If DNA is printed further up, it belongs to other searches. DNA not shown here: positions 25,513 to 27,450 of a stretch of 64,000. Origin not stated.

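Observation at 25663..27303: Fibre-module CE4 polysaccharide deacetylase fused to LRR-like repeats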

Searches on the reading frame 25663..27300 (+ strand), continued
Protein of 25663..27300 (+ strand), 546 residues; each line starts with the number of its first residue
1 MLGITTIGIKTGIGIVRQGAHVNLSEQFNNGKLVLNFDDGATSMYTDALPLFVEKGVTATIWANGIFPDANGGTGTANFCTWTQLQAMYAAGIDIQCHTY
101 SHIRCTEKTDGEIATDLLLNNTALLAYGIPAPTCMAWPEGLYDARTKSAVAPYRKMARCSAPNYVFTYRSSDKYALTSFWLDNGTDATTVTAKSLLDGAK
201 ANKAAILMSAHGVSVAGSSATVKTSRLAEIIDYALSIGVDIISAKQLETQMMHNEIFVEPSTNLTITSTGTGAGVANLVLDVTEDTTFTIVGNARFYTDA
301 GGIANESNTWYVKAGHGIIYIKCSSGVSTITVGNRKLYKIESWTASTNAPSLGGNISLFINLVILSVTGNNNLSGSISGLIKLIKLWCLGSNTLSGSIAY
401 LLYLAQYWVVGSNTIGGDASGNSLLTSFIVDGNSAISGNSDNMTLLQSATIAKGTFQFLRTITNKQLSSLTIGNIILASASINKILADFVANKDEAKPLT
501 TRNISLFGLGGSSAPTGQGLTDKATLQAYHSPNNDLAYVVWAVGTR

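Call 66: find_related_loci(query=window:25663-27300:+, collection=viral_contigs, flank=10000)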
Query window:25663-27300:+ (546 aa) in viral_contigs; peptide patterns used: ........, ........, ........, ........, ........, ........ (x = any residue, [..] = any of these).
10 stretches matched a pattern, but none encodes a relative of the query by tblastn (E <= 1e-3).

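Call 68: find_related_loci(query=A5, collection=viral_contigs, flank=10000)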
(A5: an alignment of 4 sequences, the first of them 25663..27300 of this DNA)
Query A5 (546 aa) in viral_contigs; peptide patterns used: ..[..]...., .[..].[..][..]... (x = any residue, [..] = any of these).
9 stretches matched a pattern; 5 encode a relative of the query (tblastn E <= 1e-3); 5 distinct loci.
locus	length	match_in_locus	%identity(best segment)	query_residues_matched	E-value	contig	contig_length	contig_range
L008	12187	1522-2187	35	28-247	2e-27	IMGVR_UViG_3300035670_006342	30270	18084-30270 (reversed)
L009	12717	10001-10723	39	266-438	1e-24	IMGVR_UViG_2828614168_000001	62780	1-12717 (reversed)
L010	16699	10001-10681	30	24-252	6e-24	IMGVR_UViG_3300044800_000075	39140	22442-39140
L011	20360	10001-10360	34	33-158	8e-18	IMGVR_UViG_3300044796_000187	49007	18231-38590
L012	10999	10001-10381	43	265-383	1e-15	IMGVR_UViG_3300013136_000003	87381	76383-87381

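Call 70: search_protein_families(library=phrogs, proteins=[L008:109-2199:+, L010:8783-10684:+, L011:8756-10402:+, L012:9908-10987:+], max_evalue=0.001)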
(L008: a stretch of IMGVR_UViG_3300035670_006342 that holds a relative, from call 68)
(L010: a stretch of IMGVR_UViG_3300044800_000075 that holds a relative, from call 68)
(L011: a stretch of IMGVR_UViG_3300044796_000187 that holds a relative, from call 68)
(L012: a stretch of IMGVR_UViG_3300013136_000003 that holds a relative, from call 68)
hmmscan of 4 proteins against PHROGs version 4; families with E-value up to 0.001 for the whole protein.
L008:109-2199:+ (697 aa): 2 families
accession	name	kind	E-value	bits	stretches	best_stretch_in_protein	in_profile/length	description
phrog_10356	-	head and packaging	1.4e-11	44.3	1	267-465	386-619/852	virion structural protein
phrog_21809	-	unknown function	7e-08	33.2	1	318-467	75-230/235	-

L010:8783-10684:+ (634 aa): 0 families

L011:8756-10402:+ (549 aa): 0 families

L012:9908-10987:+ (360 aa): 0 families

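Call 71: search_protein_families(library=pfam, proteins=[L008:109-2199:+, L010:8783-10684:+, L011:8756-10402:+, L012:9908-10987:+], max_evalue=0.001)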
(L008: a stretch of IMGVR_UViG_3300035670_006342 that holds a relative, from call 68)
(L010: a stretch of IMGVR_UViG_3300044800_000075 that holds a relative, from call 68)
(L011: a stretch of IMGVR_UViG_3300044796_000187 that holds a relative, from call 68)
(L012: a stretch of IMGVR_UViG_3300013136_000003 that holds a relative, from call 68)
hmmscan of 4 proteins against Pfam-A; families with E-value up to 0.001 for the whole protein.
L008:109-2199:+ (697 aa): 1 family
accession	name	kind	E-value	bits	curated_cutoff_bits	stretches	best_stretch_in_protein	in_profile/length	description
PF01522.26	Polysacc_deac_1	-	8.8e-26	90.7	23.1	1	474-594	6-122/124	Polysaccharide deacetylase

L010:8783-10684:+ (634 aa): 1 family
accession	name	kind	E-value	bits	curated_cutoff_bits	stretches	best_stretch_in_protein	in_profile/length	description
PF01522.26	Polysacc_deac_1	-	5.9e-20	71.9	23.1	1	414-532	7-121/124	Polysaccharide deacetylase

L011:8756-10402:+ (549 aa): 1 family
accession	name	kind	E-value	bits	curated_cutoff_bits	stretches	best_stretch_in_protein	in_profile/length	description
PF01522.26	Polysacc_deac_1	-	1.6e-20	73.7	23.1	1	414-532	7-121/124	Polysaccharide deacetylase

L012:9908-10987:+ (360 aa): 2 families
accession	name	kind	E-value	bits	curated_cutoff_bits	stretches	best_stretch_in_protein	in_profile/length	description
PF05725.18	FNIP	-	2.4e-07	31.2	21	0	237-272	8-43/44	FNIP Repeat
PF00560.39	LRR_1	-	0.00012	21.9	20.6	0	199-221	2-20/23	Leucine Rich Repeat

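Call 75: find_related_loci(query=A5, collection=genome_contigs, flank=8000)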
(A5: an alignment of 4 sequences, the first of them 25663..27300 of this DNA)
Query A5 (546 aa) in genome_contigs; peptide patterns used: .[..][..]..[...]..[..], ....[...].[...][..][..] (x = any residue, [..] = any of these).
55 stretches matched a pattern; 6 encode a relative of the query (tblastn E <= 1e-3); 6 distinct loci.
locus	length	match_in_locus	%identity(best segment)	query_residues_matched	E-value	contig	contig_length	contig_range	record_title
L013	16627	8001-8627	23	35-242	3e-9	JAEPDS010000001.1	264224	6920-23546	MAG: Candidatus Thiodiazotropha sp. 'RUGA' isolate MAGL046 c_000000000001, whole genome shotgun sequence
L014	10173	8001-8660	25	37-255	5e-9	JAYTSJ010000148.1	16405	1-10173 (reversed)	MAG: Gammaproteobacteria bacterium isolate GFS_4959 GFS_4959_147, whole genome shotgun sequence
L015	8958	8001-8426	25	27-162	2e-8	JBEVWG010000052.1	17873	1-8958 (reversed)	MAG: Candidatus Thiodiazotropha sp. 6PLUC1 c_000000000073, whole genome shotgun sequence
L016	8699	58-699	23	35-255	2e-7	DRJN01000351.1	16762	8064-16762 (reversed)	MAG TPA_asm: Gammaproteobacteria bacterium isolate HyVt-418 HyVt-418_k95_65549, whole genome shotgun sequence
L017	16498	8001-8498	23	1-162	3e-7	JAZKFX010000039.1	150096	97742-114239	MAG: Pseudomonadota bacterium isolate DC_RB_04_SPN110320-bin021_1_1 DCRB04SPN_B021_1_1_000000000039, whole genome shotgu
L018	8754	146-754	22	35-245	3e-6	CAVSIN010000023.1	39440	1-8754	MAG: uncultured delta proteobacterium isolate MFD01299.bin.2.13 genome assembly, contig: contig_10635, whole genome shot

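Call 78: find_encoding_contigs(protein=P0002, flank=3000, max_places=2)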
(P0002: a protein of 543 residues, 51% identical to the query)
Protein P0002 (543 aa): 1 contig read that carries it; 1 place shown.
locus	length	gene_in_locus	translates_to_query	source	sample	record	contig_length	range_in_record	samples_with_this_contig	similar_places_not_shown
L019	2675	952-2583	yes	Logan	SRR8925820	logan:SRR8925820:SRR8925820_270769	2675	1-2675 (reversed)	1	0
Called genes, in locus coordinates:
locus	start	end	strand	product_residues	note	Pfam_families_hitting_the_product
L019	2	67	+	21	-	?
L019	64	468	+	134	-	-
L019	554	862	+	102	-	-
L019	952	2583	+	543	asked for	PF01522:Polysacc_deac_1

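Call 79: find_encoding_contigs(protein=P0004, flank=3000, max_places=2)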
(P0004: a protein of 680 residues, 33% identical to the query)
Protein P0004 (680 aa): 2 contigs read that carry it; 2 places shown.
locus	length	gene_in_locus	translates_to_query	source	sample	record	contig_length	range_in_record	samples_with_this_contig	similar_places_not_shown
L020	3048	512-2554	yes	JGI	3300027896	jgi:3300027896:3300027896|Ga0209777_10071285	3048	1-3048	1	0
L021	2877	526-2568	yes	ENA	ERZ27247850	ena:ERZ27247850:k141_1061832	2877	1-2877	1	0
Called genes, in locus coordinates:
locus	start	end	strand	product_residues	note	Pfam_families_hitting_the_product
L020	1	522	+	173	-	?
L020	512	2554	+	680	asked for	PF01522:Polysacc_deac_1, PF23598:LRR_14 (faint)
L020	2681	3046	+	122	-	?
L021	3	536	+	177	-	?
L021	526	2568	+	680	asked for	PF01522:Polysacc_deac_1, PF23598:LRR_14 (faint)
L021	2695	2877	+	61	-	?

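Call 82: search_protein_families(library=ncbifam, proteins=[window:25663-27300:+], max_evalue=0.01)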
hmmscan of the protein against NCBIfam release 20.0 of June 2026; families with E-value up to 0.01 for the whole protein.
window:25663-27300:+ (546 aa): 4 families
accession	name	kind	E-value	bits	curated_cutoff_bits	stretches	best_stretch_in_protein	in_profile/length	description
NF050820.1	PolSacchBiosHfsH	equivalog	2.5e-20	73.2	400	1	27-245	30-242/249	oligosaccharide deacetylase HfsH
TIGR03938.2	deacetyl_PgaB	equivalog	6.7e-05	21.3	321.9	1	33-101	66-144/621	poly-beta-1,6-N-acetyl-D-glucosamine N-deacetylase PgaB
NF011168.0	PRK14570.1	equivalog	0.0007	19.1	505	0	354-405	82-133/364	D-alanyl-alanine synthetase A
TIGR02764.1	spore_ybaN_pdaB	equivalog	0.0047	16.7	237.4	0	85-147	51-113/191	polysaccharide deacetylase family sporulation protein PdaB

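Call 89: search_protein_families(library=phrogs, proteins=[L010:2006-2920:+, L010:2887-4596:+, L010:5153-5926:+, L010:6377-7063:+, L010:7098-7628:+, L010:7635-8780:+, L010:10715-11284:+, L010:11284-12306:+, L010:12442-13383:+, L010:13919-15100:+], max_evalue=0.001)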
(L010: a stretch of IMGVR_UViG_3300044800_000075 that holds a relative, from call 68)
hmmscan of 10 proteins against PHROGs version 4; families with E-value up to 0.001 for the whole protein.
L010:2006-2920:+ (305 aa): 0 families

L010:2887-4596:+ (570 aa): 5 families
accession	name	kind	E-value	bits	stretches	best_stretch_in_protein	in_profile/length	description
phrog_12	-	head and packaging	2.8e-35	123.4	1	178-535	140-466/646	portal protein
phrog_2662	-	head and packaging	1.4e-30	107.5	1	104-466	67-378/717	portal protein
phrog_11117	-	head and packaging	1.2e-26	94.8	1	336-476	11-157/264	portal protein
phrog_15361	-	head and packaging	1.1e-17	65.2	1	96-360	84-326/328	portal protein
phrog_37955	-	head and packaging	4.8e-10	39.2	1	353-482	343-468/945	portal protein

L010:5153-5926:+ (258 aa): 1 family
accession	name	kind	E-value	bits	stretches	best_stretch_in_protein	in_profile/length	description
phrog_19005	-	unknown function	2e-23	83.7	1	56-248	43-256/260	-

L010:6377-7063:+ (229 aa): 0 families

L010:7098-7628:+ (177 aa): 0 families

L010:7635-8780:+ (382 aa): 1 family
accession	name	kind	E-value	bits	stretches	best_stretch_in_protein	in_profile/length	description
phrog_21809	-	unknown function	0.00061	20.3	0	234-381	83-232/235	-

L010:10715-11284:+ (190 aa): 0 families

L010:11284-12306:+ (341 aa): 0 families

L010:12442-13383:+ (314 aa): 0 families

L010:13919-15100:+ (394 aa): 0 families

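Call 91: search_dna_similar(query=window:25663-27300:+, collection=phages, mode=protein, max_evalue=1, max_rows=15)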
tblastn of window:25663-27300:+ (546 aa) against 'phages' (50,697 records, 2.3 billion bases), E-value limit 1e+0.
Records with a match: 5; places in all: 5; records where one place covers at least 80% of the query: 0.
Best place of each record, by identity: <60% 5.
By first word of the organism name: Bacillus 2; Acinetobacter 2; Arthrobacter 1.
By host as written in the record: Bacillus megaterium str. ATCC 43725 2; - 2; Arthrobacter globiformis NRRL B-2979 1.
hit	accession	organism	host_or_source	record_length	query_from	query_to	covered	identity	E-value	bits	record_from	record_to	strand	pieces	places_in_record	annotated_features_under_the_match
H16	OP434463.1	Arthrobacter phage EvePickles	Arthrobacter globiformis NRRL B-2979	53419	33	246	39%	24.7%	2e-2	44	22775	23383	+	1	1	30: glucosaminyl deacetylase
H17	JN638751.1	Bacillus phage G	Bacillus megaterium str. ATCC 43725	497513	30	113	15%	28.6%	8e-2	42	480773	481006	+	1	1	673: gp673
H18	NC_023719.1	Bacillus phage G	Bacillus megaterium str. ATCC 43725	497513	30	113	15%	28.6%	8e-2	42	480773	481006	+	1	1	673: gp673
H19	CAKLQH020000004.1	Acinetobacter phage MD-2021a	not known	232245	26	93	12%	30.1%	7e-2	42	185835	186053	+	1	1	pgaB_1: outer membrane N-deacetylase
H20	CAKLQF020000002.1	Acinetobacter phage MD-2021a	not known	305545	26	93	12%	30.1%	7e-2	42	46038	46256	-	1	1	pgaB_1: outer membrane N-deacetylase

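Call 92: get_annotated_region(hit=H16, flank=7000)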
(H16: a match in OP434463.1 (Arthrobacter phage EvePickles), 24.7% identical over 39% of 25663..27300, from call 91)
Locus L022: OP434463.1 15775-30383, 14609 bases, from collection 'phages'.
description: Arthrobacter phage EvePickles, complete genome.
organism: Arthrobacter phage EvePickles (NCBI taxid 2985311)
taxonomy: Viruses; Duplodnaviria; Heunggongvirae; Uroviricota; Caudoviricetes
host: Arthrobacter globiformis NRRL B-2979; source: soil; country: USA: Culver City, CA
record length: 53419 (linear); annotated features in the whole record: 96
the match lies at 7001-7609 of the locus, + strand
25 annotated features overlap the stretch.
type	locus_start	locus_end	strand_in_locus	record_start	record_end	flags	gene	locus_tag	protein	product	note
CDS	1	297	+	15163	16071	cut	20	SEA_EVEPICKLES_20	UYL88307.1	minor tail protein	-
CDS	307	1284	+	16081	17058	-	21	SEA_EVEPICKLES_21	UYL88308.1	minor tail protein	-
CDS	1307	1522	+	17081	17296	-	22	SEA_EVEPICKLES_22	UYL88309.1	hypothetical protein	-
CDS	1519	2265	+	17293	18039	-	23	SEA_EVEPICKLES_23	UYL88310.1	minor tail protein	-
CDS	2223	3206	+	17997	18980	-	24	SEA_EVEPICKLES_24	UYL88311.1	endolysin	-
CDS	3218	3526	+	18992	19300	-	25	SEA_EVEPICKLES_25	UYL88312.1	membrane protein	-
CDS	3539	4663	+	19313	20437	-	26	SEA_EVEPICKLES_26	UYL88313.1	minor tail protein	-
CDS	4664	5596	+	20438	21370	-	27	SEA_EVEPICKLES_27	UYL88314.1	minor tail protein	-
CDS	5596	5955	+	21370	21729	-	28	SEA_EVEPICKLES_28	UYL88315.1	hypothetical protein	-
CDS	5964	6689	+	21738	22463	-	29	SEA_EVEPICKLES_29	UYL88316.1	hypothetical protein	-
CDS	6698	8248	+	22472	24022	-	30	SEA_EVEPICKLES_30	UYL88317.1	glucosaminyl deacetylase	-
CDS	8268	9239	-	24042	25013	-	31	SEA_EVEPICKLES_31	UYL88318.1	glycosyltransferase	-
CDS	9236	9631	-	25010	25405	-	32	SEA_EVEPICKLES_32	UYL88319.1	acetyltransferase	-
CDS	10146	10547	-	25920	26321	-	33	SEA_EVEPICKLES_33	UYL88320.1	hypothetical protein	-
CDS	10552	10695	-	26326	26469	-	34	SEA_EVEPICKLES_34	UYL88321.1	hypothetical protein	-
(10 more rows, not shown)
